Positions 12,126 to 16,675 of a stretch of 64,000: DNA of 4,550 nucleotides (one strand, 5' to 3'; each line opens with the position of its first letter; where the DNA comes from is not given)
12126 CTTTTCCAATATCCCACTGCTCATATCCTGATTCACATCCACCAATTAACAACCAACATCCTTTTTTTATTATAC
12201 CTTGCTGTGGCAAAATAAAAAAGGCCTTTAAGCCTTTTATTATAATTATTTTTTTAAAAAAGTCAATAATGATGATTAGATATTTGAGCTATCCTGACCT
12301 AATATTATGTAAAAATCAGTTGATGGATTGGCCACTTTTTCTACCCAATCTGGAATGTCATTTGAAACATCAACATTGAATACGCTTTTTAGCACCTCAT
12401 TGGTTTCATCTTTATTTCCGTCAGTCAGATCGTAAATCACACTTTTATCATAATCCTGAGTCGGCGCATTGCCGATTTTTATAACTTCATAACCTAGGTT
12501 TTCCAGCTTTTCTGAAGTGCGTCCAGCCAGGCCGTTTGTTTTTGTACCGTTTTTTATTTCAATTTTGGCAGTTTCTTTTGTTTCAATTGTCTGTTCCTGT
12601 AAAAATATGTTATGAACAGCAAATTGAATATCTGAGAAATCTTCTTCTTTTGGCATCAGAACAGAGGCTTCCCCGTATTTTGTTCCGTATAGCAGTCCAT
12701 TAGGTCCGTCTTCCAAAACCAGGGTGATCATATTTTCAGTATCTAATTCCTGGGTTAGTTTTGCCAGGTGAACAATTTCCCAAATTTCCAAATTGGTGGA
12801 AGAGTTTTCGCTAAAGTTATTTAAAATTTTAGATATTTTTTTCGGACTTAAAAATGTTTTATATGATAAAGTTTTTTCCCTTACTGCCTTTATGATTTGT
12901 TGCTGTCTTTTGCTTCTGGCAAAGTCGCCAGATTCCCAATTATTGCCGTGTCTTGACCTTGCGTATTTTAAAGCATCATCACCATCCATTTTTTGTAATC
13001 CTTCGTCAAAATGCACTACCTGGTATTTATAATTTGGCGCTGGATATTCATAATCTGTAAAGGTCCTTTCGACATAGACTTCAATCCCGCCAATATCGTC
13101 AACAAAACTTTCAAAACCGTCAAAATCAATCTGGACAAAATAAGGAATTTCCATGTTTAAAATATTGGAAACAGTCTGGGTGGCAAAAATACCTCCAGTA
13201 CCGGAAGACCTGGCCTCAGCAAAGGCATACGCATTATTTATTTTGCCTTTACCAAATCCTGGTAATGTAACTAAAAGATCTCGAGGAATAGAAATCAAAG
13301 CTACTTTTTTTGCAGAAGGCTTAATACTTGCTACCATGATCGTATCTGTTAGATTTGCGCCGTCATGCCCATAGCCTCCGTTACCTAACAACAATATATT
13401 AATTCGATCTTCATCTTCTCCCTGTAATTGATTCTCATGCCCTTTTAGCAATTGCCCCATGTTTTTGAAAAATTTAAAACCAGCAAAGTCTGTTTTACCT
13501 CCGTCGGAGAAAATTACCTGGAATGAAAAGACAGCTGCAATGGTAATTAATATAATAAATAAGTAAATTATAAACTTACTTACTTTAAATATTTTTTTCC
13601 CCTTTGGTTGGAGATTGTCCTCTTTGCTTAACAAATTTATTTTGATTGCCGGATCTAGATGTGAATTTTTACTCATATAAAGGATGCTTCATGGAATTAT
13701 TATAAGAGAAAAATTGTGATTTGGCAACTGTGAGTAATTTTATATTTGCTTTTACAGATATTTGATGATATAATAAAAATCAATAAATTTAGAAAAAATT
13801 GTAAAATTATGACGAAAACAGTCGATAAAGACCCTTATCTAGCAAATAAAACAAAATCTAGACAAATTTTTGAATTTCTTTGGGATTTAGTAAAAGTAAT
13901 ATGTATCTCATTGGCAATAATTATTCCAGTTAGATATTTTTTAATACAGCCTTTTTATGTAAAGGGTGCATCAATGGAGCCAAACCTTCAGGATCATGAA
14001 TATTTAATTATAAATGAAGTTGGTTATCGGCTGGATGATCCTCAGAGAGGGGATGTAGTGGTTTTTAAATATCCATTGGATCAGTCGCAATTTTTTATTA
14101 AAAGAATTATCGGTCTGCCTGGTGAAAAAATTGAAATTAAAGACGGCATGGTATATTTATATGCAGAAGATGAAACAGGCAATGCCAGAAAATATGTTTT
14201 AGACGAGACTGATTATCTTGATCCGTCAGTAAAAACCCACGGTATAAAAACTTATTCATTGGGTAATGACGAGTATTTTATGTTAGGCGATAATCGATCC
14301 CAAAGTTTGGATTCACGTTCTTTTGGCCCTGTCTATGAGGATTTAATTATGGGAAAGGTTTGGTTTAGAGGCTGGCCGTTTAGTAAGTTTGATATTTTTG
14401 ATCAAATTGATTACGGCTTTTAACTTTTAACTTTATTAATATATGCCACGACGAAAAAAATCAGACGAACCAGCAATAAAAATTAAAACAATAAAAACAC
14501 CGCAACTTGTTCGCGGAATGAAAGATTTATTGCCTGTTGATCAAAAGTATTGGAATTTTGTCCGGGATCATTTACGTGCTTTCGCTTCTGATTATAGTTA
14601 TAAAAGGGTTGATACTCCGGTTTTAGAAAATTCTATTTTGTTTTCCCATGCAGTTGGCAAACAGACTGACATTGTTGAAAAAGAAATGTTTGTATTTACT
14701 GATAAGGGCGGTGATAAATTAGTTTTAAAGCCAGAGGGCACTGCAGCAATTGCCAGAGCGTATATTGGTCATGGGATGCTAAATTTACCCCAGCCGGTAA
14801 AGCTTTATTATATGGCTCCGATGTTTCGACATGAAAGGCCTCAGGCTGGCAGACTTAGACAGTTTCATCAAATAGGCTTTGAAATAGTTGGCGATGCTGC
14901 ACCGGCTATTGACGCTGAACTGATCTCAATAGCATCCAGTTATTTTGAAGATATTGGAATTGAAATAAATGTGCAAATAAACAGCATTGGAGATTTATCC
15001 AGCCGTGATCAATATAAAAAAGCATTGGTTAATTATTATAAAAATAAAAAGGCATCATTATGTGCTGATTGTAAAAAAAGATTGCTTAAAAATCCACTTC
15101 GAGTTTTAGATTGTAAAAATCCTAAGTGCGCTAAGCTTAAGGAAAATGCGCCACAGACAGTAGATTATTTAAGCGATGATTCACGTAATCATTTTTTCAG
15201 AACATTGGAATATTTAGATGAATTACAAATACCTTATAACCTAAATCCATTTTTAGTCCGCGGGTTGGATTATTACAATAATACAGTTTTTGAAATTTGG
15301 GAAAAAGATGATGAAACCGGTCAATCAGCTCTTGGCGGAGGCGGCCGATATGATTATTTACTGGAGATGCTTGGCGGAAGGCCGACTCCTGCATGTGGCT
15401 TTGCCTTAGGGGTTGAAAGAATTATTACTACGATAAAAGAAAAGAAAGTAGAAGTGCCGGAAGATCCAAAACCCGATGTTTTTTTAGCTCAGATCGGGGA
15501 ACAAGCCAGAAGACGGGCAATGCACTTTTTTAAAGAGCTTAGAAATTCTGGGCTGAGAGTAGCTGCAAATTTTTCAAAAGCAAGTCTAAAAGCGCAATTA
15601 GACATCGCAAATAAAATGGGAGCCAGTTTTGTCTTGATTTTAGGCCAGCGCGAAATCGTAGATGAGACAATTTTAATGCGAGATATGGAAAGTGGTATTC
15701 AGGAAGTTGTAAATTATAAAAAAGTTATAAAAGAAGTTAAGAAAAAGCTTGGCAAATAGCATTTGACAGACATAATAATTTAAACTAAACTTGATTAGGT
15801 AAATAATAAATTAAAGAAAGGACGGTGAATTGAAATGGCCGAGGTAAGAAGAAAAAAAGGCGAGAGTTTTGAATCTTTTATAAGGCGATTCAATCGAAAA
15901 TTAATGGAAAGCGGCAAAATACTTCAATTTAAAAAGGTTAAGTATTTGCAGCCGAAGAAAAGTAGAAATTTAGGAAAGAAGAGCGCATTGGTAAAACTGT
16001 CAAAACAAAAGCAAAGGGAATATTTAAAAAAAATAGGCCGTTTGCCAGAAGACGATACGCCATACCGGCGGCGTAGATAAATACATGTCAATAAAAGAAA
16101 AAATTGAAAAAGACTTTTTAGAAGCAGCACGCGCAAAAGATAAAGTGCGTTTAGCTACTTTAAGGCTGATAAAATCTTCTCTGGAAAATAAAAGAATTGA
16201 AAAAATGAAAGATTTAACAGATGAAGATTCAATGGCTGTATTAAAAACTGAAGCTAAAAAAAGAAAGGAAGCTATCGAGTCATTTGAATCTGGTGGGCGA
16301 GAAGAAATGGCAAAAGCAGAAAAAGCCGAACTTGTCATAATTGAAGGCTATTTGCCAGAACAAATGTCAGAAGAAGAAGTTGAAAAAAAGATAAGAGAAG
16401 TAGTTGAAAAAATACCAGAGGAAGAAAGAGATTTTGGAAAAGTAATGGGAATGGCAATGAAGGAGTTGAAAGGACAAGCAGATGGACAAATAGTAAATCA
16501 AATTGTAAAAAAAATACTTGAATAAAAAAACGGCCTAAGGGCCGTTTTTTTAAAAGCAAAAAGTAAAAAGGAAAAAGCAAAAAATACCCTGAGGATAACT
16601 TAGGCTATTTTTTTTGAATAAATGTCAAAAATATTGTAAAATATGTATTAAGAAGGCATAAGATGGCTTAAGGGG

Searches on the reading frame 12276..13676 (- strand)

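Call 10: search_protein_families(library=pfam, proteins=[window:12276-13676:-], max_evalue=0.001)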
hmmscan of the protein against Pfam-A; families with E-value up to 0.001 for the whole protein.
window:12276-13676:- (466 aa): 2 families
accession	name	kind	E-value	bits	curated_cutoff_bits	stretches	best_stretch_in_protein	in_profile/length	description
PF03816.19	LytR_cpsA_psr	-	8.3e-39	133.6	24.6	1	110-269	2-148/150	LytR_cpsA_psr family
PF13399.11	LytR_C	-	6.9e-12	46.6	22.2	1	370-462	2-85/86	LytR cell envelope-related transcriptional attenuator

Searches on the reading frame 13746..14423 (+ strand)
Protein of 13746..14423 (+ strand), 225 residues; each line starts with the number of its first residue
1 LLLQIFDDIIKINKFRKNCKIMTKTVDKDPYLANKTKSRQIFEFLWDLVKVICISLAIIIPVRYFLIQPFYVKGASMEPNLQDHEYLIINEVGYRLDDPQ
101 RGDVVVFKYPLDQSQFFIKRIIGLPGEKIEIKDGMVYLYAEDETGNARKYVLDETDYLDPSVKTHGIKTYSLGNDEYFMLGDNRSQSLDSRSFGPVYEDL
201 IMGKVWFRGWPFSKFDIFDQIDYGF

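Call 10: search_protein_families(library=pfam, proteins=[window:13746-14423:+], max_evalue=0.001)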
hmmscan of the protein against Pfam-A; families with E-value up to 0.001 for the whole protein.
window:13746-14423:+ (225 aa): 2 families
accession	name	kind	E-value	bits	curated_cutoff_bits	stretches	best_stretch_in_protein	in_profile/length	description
PF10502.14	Peptidase_S26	-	1.1e-43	149.6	22.9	1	46-210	2-168/168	Signal peptidase, peptidase S26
PF00717.28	Peptidase_S24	-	0.00016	21.8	23.3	1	71-131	39-91/116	Peptidase S24-like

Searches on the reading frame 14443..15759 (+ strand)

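Call 10: search_protein_families(library=pfam, proteins=[window:14443-15759:+], max_evalue=0.001)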
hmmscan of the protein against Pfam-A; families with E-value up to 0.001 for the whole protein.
window:14443-15759:+ (438 aa): 5 families
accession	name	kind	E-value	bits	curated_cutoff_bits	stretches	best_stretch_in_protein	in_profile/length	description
PF13393.11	tRNA-synt_His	-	4.7e-43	148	25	1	25-327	1-308/308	Histidyl-tRNA synthetase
PF00587.30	tRNA-synt_2b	-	1.2e-16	61.7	29.3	1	83-333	1-177/179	tRNA synthetase class II core domain (G, H, P, S and T)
PF03129.25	HGTP_anticodon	-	2.2e-11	44.2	21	1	346-435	2-94/94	Anticodon binding domain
PF00152.25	tRNA-synt_2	-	0.00021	20.9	25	0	303-333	264-294/308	tRNA synthetases class II (D, K and N)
PF01409.25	tRNA-synt_2d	-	0.00096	19.1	19.8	0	37-178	19-161/246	tRNA synthetases class II core domain (F)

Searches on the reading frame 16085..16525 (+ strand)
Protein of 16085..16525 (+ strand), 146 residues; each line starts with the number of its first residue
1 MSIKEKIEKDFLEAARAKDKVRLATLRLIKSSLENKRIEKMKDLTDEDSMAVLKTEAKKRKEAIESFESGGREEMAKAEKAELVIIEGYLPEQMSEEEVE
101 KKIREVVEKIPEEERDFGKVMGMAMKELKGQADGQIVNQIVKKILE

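Call 10: search_protein_families(library=pfam, proteins=[window:16085-16525:+], max_evalue=0.001)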
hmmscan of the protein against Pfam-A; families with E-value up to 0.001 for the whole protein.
window:16085-16525:+ (146 aa): 2 families
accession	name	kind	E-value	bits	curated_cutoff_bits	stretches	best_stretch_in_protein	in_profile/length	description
PF09424.15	YqeY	-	2.8e-42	144.7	27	1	4-145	1-143/143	Yqey-like protein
PF02637.23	GatB_Yqey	-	3.3e-06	27.5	27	1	73-145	67-148/148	GatB domain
